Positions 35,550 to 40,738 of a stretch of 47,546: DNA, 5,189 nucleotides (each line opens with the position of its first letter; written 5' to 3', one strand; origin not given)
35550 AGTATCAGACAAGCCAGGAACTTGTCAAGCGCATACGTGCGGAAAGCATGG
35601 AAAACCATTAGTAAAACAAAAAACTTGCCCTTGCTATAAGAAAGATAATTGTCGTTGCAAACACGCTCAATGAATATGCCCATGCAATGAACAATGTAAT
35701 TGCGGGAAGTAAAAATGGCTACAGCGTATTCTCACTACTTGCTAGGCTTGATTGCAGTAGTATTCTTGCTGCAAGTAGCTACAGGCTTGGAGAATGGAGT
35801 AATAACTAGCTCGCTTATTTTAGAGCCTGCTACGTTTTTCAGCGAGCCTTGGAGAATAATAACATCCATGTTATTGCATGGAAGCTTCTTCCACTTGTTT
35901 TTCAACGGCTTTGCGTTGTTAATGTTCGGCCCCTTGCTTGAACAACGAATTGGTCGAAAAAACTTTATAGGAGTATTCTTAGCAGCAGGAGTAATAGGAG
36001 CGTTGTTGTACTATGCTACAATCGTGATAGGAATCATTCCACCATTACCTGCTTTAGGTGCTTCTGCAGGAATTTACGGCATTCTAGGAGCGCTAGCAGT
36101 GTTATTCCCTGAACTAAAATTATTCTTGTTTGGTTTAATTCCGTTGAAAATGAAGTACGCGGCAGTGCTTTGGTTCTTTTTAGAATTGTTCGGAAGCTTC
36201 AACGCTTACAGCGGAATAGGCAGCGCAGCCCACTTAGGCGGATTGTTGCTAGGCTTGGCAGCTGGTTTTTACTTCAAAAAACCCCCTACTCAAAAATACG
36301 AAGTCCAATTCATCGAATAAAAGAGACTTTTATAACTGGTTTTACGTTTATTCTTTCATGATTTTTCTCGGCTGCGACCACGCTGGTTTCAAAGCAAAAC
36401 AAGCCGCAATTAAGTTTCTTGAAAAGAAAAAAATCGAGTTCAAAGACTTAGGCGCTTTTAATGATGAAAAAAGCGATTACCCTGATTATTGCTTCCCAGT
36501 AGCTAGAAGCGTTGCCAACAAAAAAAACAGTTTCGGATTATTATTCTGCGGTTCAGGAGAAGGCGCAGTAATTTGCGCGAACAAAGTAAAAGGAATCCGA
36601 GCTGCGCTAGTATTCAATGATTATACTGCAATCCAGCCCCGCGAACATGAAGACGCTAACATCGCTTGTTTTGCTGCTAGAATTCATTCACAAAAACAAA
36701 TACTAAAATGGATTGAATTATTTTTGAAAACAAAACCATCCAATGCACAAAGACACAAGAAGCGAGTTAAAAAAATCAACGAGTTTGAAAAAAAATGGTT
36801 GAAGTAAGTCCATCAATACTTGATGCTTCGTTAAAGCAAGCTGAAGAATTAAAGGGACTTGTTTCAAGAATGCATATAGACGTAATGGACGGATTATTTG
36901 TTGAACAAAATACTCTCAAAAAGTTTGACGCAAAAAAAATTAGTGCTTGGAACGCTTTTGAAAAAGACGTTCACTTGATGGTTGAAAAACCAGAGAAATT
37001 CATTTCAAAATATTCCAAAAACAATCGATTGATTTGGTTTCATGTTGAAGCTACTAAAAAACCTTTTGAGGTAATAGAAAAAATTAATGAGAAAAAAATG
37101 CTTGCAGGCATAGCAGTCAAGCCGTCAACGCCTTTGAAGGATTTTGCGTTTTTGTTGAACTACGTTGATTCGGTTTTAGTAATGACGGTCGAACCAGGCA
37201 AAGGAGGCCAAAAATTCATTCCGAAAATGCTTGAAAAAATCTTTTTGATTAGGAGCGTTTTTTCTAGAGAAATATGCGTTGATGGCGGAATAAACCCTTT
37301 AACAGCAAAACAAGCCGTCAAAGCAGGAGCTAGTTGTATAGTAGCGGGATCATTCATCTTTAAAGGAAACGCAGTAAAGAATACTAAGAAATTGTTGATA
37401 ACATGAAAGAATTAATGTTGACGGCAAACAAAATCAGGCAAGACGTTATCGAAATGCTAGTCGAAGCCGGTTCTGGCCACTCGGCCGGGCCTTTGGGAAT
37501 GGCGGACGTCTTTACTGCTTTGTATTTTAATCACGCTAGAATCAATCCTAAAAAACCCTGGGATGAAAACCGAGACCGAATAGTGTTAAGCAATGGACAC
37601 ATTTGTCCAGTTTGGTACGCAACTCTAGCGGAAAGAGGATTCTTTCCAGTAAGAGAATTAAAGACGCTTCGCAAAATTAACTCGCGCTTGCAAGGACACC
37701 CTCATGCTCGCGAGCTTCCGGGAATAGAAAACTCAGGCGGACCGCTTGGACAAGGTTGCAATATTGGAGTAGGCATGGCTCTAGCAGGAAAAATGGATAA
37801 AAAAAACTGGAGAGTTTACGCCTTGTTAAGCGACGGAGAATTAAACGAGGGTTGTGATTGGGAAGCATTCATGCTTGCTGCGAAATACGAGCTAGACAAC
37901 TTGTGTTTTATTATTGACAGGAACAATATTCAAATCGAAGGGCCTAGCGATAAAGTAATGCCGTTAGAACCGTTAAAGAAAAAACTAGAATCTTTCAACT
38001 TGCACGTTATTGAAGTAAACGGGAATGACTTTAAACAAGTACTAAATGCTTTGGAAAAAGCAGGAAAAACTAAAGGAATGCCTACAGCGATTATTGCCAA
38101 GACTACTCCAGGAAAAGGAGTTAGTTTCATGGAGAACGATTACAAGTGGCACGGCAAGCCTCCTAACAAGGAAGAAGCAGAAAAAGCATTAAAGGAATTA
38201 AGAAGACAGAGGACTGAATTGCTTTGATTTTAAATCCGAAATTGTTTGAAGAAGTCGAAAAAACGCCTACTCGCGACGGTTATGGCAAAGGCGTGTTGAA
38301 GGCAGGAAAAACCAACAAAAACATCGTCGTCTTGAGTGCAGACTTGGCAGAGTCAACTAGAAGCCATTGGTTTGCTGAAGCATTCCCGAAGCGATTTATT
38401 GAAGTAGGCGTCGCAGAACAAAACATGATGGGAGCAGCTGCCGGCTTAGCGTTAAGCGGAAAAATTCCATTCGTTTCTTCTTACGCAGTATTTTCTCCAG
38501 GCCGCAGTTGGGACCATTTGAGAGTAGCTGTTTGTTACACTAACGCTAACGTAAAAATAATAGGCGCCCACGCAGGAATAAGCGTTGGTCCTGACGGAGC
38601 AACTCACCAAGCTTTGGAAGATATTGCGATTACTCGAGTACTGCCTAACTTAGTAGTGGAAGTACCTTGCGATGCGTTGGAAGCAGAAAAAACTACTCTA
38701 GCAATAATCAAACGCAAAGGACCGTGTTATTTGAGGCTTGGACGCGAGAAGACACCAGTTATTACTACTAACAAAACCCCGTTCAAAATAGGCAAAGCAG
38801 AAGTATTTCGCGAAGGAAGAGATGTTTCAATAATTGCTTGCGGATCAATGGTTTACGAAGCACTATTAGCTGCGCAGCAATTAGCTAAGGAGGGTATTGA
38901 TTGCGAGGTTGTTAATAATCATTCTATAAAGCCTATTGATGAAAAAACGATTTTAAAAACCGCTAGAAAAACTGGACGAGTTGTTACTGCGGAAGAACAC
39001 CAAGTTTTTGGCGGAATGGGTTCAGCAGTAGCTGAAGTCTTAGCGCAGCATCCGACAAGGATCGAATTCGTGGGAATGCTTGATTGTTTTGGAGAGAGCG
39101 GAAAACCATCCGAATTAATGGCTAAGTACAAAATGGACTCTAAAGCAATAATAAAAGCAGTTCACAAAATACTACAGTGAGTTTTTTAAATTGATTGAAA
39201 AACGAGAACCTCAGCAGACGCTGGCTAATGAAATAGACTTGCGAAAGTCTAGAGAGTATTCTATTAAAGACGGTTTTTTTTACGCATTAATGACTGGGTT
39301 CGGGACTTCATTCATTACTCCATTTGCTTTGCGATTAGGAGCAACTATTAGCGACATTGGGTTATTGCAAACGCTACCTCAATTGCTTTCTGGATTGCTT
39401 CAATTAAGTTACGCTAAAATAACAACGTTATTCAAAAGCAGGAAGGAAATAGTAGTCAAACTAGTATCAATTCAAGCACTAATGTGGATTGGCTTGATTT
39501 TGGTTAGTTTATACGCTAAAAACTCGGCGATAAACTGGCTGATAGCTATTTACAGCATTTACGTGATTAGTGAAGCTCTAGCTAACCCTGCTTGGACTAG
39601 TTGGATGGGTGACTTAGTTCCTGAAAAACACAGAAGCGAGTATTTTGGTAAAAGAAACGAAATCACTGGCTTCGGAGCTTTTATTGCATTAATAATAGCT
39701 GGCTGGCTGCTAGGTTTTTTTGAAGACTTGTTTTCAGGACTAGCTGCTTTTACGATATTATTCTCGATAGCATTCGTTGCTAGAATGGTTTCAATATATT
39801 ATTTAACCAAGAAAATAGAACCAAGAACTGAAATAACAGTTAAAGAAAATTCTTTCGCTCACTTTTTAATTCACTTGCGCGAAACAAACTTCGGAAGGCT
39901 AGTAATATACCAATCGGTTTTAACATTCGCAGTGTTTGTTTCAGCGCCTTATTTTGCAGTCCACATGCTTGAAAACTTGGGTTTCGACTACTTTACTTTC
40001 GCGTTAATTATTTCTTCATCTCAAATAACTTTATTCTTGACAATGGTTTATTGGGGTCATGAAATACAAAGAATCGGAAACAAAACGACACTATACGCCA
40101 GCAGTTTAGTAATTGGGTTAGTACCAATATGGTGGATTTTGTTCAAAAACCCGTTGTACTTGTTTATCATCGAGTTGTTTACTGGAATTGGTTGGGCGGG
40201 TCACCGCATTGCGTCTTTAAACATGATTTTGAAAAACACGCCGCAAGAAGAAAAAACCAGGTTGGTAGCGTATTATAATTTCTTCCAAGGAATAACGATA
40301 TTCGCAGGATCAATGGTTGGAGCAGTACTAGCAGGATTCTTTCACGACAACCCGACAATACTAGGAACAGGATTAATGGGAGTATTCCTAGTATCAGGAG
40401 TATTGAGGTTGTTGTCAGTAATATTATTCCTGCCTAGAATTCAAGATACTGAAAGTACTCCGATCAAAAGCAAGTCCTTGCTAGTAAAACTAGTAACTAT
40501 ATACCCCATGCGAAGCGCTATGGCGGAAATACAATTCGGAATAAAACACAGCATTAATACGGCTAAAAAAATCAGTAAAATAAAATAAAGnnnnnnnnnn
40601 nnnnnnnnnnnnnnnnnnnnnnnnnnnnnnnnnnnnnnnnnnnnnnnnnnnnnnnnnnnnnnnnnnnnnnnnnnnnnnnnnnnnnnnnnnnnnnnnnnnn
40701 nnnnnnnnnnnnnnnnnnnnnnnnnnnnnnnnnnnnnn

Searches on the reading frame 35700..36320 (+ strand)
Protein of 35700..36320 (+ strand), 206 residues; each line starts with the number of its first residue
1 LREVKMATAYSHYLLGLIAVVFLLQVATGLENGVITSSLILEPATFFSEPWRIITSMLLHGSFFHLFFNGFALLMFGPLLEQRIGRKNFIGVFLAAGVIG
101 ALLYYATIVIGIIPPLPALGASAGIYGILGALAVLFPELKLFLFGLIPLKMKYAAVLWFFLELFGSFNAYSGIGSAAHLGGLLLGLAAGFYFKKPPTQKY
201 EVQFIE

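Call 64: search_protein_families(library=pfam, proteins=[window:35700-36320:+], max_evalue=0.001)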
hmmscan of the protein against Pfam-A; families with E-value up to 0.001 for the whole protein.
window:35700-36320:+ (206 aa): 2 families
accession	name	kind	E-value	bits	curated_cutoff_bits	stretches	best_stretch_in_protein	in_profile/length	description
PF01694.28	Rhomboid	-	6.6e-30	104.6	22.6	1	49-192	3-140/143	Rhomboid domain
PF08551.15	DUF1751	-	4.9e-05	24.3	22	1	43-110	1-68/99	Eukaryotic integral membrane protein (DUF1751)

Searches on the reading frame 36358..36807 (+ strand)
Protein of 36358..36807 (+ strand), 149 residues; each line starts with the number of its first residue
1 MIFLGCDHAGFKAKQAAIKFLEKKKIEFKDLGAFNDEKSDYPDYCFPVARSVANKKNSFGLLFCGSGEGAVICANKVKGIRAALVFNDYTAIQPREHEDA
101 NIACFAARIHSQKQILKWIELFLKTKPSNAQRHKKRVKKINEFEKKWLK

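Call 64: search_protein_families(library=pfam, proteins=[window:36358-36807:+], max_evalue=0.001)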
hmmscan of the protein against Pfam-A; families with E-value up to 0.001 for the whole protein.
window:36358-36807:+ (149 aa): 1 family
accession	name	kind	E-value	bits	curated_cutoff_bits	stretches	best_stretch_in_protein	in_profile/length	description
PF02502.23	LacAB_rpiB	-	4.9e-46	156.6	24.7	1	2-140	1-138/138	Ribose/Galactose Isomerase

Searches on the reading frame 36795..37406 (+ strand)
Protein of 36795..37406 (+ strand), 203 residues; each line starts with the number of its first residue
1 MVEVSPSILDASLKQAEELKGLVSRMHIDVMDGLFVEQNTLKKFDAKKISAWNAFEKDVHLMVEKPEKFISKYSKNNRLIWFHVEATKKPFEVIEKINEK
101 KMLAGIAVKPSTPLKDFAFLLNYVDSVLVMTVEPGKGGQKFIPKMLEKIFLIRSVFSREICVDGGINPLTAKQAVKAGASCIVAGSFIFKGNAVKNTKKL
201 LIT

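Call 64: search_protein_families(library=pfam, proteins=[window:36795-37406:+], max_evalue=0.001)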
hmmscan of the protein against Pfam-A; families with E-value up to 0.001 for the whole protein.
window:36795-37406:+ (203 aa): 1 family
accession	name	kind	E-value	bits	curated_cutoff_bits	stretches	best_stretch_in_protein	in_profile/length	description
PF00834.25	Ribul_P_3_epim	-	2e-51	174.7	21.1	1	4-189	2-198/198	Ribulose-phosphate 3 epimerase family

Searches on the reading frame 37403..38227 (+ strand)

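Call 64: search_protein_families(library=pfam, proteins=[window:37403-38227:+], max_evalue=0.001)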
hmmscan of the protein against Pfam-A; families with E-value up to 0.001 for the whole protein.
window:37403-38227:+ (274 aa): 3 families
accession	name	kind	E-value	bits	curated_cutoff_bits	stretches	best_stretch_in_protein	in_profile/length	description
PF00456.26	Transketolase_N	-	7.4e-53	180.1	22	1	7-263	5-272/334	Transketolase, thiamine diphosphate binding domain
PF00676.26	E1_dh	-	5.8e-11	42.3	22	1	97-220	86-207/300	Dehydrogenase E1 component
PF13292.11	DXP_synthase_N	-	2.1e-10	40.8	21.2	1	2-178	16-175/274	1-deoxy-D-xylulose-5-phosphate synthase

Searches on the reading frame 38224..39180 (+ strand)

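Call 64: search_protein_families(library=pfam, proteins=[window:38224-39180:+], max_evalue=0.001)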
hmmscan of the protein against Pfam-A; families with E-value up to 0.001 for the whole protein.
window:38224-39180:+ (318 aa): 4 families
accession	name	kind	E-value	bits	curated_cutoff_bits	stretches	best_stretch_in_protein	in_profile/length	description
PF02779.29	Transket_pyr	-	1.3e-39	136.1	27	1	14-177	3-172/174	Transketolase, pyrimidine binding domain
PF02780.25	Transketolase_C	-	5.5e-35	120.4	25.9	1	190-309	1-124/124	Transketolase, C-terminal domain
PF22613.1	Transketolase_C_1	-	7.5e-08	33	27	1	197-304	10-112/113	Transketolase-like TK C-terminal domain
PF17147.9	PFOR_II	-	8.1e-05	23.4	27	1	200-279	2-81/102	Pyruvate:ferredoxin oxidoreductase core domain II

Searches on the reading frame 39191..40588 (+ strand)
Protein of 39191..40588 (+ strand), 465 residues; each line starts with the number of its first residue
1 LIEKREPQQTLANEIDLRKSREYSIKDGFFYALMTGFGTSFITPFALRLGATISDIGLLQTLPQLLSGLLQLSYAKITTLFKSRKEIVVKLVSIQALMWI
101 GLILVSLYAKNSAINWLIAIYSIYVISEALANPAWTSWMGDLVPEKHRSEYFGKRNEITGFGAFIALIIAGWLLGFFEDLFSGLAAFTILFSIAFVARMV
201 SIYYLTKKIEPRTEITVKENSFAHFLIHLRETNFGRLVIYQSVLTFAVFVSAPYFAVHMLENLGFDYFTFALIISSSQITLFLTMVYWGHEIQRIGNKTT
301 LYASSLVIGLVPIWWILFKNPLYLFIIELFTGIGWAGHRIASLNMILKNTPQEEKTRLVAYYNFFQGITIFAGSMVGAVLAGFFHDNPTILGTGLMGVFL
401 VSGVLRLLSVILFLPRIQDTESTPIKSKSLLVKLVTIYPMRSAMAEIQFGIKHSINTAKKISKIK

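Call 11: search_protein_families(library=pfam, proteins=[window:39191-40588:+])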
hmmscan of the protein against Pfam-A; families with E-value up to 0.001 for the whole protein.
window:39191-40588:+ (465 aa): 1 family
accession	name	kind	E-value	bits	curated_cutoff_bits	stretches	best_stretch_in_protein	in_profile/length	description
PF07690.21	MFS_1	-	3.5e-30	105.5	33.4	2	240-431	4-189/347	Major Facilitator Superfamily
